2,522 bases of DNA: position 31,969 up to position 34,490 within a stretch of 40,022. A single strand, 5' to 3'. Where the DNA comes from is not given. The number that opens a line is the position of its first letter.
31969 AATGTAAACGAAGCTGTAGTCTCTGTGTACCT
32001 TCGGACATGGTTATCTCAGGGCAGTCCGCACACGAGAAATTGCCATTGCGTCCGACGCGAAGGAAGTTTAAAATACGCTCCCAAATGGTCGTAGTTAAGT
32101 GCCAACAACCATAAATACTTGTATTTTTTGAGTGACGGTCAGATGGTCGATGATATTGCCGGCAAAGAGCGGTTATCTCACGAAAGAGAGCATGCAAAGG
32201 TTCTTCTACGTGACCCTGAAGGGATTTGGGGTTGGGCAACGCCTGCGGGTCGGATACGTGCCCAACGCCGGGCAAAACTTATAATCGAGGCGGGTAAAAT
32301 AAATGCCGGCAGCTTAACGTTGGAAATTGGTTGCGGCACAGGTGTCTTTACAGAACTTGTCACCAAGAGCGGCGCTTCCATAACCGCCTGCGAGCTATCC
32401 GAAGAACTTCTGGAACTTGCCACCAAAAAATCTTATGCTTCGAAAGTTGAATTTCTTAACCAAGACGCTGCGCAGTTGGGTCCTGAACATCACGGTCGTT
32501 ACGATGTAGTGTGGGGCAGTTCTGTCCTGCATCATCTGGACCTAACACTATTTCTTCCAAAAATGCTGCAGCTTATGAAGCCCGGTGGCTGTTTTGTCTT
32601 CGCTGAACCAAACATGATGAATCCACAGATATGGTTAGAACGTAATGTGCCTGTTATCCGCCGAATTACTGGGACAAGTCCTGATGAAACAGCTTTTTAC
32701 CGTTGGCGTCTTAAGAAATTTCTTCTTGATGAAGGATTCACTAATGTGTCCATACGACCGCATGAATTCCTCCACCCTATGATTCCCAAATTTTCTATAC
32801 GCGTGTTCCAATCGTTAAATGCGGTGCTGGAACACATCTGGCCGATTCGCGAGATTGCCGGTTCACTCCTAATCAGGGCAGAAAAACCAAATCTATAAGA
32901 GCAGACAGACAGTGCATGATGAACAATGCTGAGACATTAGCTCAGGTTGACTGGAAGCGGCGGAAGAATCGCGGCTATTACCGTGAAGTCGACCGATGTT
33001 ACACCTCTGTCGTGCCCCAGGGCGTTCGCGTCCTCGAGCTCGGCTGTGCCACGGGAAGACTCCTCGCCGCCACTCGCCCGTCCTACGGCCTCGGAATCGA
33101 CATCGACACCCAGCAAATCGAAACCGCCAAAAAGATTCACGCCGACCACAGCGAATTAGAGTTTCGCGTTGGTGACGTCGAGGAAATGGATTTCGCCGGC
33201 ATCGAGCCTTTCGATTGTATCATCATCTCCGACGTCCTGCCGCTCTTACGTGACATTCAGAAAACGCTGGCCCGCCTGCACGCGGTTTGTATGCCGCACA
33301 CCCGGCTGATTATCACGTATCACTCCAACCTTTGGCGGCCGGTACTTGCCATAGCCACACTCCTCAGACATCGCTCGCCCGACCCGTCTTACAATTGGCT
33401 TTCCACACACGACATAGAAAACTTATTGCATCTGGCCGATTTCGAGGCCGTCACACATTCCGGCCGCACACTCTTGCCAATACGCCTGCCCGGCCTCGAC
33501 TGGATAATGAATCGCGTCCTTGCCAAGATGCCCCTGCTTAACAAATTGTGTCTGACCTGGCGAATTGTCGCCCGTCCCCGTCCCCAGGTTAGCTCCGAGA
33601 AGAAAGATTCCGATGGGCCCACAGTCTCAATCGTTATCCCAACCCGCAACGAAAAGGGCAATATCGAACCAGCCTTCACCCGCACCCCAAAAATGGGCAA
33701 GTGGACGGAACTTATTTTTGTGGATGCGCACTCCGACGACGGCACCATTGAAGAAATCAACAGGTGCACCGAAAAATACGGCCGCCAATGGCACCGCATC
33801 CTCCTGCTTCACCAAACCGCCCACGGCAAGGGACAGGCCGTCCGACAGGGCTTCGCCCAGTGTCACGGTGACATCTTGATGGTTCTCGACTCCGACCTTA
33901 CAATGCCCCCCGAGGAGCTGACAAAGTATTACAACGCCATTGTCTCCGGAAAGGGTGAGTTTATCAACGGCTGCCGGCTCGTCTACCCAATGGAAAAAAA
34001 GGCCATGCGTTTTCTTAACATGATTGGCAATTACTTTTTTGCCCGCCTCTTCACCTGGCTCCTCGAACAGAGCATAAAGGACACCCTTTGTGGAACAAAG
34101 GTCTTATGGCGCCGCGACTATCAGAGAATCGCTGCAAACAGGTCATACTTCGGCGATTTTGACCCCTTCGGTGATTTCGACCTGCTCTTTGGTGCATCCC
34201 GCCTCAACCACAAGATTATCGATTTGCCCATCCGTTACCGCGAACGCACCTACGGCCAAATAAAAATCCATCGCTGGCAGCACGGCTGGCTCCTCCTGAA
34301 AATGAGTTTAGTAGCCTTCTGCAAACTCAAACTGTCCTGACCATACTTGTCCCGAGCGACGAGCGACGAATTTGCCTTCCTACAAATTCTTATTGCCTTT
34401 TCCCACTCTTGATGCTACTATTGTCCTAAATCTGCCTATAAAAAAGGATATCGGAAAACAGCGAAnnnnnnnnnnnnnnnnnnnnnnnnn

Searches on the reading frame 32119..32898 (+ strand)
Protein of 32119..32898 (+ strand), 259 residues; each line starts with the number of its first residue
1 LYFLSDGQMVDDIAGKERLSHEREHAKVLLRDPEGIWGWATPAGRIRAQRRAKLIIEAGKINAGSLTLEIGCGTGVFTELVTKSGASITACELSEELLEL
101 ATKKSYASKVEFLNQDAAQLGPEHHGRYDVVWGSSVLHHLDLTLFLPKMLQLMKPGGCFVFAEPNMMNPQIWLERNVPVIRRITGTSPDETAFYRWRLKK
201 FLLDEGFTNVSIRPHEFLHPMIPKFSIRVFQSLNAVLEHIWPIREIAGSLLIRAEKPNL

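Call 71: search_protein_families(library=pfam, proteins=[window:32119-32898:+], max_evalue=0.01)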
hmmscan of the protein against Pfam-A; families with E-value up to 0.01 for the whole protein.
window:32119-32898:+ (259 aa): 11 families
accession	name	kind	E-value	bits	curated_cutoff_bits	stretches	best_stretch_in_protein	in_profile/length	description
PF08241.18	Methyltransf_11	-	1.3e-17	64.7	21.2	1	68-161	1-95/95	Methyltransferase domain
PF13649.12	Methyltransf_25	-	8.3e-16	58.9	27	1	68-157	2-97/97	Methyltransferase domain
PF08242.18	Methyltransf_12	-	5.1e-15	56.4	30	1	68-159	1-98/98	Methyltransferase domain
PF13489.12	Methyltransf_23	-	3.1e-13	50.2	27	1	50-167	8-122/164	Methyltransferase domain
PF13847.12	Methyltransf_31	-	3e-10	40.4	27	1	64-169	4-117/145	Methyltransferase domain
PF05401.17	NodS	-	3e-07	30.9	24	1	45-165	25-148/201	Nodulation protein S (NodS)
PF00398.26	RrnaAD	-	6.8e-06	25.8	24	1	54-120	21-88/263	Ribosomal RNA adenine dimethylase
PF01209.24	Ubie_methyltran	-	1.8e-05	24.6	20.1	1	57-163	41-153/233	ubiE/COQ5 methyltransferase family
PF05891.18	Methyltransf_PK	-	2.2e-05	24.5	27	1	61-165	53-163/218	AdoMet dependent proline di-methyltransferase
PF02353.26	CMAS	-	0.00062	19.6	27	1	50-162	49-165/273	Mycolic acid cyclopropane synthetase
PF13578.12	Methyltransf_24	-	0.0048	18.2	26.3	1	68-161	1-102/105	Methyltransferase domain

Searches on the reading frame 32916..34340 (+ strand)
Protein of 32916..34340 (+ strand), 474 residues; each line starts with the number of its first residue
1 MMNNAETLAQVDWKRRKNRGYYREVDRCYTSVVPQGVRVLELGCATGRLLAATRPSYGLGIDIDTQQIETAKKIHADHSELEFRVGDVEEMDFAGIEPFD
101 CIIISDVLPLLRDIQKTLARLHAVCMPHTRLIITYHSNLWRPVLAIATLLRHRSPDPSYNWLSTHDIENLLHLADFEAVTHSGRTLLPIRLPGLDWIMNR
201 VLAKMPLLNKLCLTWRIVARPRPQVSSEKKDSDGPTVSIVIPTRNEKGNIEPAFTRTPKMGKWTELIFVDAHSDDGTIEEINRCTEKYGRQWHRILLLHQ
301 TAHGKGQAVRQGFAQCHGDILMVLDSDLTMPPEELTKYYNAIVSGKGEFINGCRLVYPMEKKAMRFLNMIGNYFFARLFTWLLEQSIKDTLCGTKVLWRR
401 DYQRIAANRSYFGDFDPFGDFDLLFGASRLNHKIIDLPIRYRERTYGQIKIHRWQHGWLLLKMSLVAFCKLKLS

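Call 28: search_protein_families(library=pfam, proteins=[window:32916-34340:+], max_evalue=0.001)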
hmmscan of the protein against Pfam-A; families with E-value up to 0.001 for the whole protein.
window:32916-34340:+ (474 aa): 11 families
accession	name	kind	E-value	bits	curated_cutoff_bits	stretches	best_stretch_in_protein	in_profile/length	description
PF00535.33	Glycos_transf_2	-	2.5e-19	70.3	23.3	1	238-394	1-155/168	Glycosyl transferase family 2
PF13847.12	Methyltransf_31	-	2.3e-14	53.7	27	1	36-137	4-113/145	Methyltransferase domain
PF13489.12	Methyltransf_23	-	2.5e-11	44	27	1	24-180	12-163/164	Methyltransferase domain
PF13649.12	Methyltransf_25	-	2.6e-11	44.5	27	1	39-127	1-95/97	Methyltransferase domain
PF08241.18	Methyltransf_11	-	7.9e-11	42.9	21.2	1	40-133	1-95/95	Methyltransferase domain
PF08242.18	Methyltransf_12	-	8.3e-11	42.9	30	1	40-128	1-95/98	Methyltransferase domain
PF10111.15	Glyco_tranf_2_2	-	5e-08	33.2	27.3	1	238-359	1-123/276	Glycosyltransferase like family 2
PF13641.12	Glyco_tranf_2_3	-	1.5e-06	28.8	27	1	235-402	1-170/230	Glycosyltransferase like family 2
PF07021.18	MetW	-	9.4e-06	25.8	21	1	30-181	8-156/193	Methionine biosynthesis protein MetW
PF05401.17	NodS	-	2.2e-05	24.8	24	1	38-122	46-130/201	Nodulation protein S (NodS)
PF13506.12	Glyco_transf_21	-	0.00076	19.4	21.7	0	307-401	20-112/174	Glycosyl transferase family 21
